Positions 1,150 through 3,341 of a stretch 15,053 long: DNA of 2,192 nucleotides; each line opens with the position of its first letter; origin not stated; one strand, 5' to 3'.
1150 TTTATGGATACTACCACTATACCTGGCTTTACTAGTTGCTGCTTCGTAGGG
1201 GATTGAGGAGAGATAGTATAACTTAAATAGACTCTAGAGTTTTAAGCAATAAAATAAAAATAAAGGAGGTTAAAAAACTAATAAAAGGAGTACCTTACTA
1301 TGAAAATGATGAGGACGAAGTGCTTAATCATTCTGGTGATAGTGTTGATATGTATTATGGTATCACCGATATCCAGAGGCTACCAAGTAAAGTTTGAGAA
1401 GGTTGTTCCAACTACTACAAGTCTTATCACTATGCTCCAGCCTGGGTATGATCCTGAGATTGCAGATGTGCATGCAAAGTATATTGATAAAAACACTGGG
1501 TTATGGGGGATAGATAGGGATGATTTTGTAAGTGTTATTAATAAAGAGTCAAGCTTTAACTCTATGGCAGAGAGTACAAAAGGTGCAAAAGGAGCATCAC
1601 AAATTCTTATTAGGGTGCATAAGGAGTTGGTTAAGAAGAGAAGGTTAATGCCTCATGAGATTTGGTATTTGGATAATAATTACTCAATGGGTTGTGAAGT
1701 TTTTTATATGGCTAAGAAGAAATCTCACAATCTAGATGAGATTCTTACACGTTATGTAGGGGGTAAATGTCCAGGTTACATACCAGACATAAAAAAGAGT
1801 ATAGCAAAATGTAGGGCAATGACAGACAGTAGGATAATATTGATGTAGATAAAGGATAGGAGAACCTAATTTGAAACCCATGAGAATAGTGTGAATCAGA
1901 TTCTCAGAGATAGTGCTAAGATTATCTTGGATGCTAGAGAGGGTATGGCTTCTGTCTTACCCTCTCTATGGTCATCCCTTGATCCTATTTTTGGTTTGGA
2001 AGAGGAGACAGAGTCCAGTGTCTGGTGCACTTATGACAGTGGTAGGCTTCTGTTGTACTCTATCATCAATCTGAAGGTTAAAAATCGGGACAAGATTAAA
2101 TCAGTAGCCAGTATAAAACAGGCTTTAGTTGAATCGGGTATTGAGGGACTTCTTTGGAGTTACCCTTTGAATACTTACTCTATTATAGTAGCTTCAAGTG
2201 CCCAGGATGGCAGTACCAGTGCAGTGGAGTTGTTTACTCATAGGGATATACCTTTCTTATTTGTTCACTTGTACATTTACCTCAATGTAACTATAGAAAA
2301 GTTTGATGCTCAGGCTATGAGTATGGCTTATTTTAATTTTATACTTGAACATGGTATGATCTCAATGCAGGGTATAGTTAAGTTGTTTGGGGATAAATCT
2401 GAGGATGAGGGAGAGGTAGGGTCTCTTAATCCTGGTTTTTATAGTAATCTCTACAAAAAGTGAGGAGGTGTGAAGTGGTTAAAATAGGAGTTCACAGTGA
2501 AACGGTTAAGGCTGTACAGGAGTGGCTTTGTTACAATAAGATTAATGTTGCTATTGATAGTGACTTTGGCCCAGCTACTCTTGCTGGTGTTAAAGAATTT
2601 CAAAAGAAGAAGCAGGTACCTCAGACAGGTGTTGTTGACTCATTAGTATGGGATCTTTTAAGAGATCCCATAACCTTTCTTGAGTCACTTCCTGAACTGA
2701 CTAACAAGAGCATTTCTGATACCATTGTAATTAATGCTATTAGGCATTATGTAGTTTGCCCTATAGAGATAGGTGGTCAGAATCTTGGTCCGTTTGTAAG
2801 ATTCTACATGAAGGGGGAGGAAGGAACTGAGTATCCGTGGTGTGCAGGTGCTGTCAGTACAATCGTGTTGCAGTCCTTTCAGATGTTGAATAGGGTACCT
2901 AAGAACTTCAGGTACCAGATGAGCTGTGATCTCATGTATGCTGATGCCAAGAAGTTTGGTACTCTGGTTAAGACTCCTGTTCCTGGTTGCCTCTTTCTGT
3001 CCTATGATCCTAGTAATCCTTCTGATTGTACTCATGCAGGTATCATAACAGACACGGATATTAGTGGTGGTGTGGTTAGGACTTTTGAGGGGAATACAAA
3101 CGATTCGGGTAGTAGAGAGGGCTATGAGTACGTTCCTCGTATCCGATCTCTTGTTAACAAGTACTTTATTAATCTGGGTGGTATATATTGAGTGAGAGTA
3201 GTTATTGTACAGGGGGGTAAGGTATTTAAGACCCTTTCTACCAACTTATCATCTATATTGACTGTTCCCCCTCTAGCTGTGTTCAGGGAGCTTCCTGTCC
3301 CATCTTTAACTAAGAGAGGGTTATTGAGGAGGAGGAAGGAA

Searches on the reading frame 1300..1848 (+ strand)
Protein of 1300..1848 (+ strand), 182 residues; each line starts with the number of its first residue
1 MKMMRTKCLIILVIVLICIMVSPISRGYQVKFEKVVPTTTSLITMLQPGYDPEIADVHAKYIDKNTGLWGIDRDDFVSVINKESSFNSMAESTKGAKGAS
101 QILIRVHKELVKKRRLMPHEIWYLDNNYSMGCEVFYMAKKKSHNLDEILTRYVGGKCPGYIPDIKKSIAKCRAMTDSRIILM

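Call 9: search_protein_families(library=pfam, proteins=[window:1300-1848:+], max_evalue=0.1)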
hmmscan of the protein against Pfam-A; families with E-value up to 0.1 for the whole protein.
window:1300-1848:+ (182 aa): 1 family
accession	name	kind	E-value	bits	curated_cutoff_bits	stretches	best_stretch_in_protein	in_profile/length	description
PF01464.25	SLT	-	8.2e-07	29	21.3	1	61-155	2-97/117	Transglycosylase SLT domain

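Call 89: search_protein_families(library=phrogs, proteins=[window:1300-1848:+], max_evalue=0.001)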
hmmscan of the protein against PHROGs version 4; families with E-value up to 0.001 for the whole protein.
window:1300-1848:+ (182 aa): 4 families
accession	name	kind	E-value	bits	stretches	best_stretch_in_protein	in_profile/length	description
phrog_2013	-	tail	0.00015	21.7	1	62-108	472-518/657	lytic tail protein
phrog_669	-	lysis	0.00015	20.2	1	69-139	930-1000/1946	endolysin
phrog_3874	-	other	0.00032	21.6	1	56-111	112-164/190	transglycosylase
phrog_38211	-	other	0.00059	20.3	1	66-134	62-125/219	transglycosylase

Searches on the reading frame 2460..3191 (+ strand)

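Call 9: search_protein_families(library=pfam, proteins=[window:2460-3191:+], max_evalue=0.1)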
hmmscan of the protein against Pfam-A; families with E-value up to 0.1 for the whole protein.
window:2460-3191:+ (243 aa): 2 families
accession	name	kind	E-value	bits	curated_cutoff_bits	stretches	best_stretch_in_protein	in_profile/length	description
PF01471.23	PG_binding_1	-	4.4e-10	40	23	1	13-67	2-57/57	Putative peptidoglycan binding domain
PF09374.15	PG_binding_3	-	0.0057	17.2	24.6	1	16-48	3-33/76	Predicted Peptidoglycan domain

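Call 89: search_protein_families(library=phrogs, proteins=[window:2460-3191:+], max_evalue=0.001)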
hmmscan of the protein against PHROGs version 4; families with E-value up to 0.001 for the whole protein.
window:2460-3191:+ (243 aa): 7 families
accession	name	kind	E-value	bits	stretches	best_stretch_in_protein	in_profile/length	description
phrog_9589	-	lysis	6.9e-10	40.3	1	120-221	44-134/281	endolysin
phrog_1224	-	head and packaging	2.4e-06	28.1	1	7-84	4-78/438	endolysin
phrog_2649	-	lysis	3.8e-06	27.9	1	5-69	173-237/261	endolysin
phrog_38078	-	unknown function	1.4e-05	25.5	1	103-216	62-179/423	-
phrog_21825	-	lysis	0.00042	20.9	0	125-220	47-142/289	endolysin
phrog_23452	-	unknown function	0.00055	21.1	0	8-65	56-119/135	-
phrog_1493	-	lysis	0.00094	19.4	0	15-67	249-305/394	endolysin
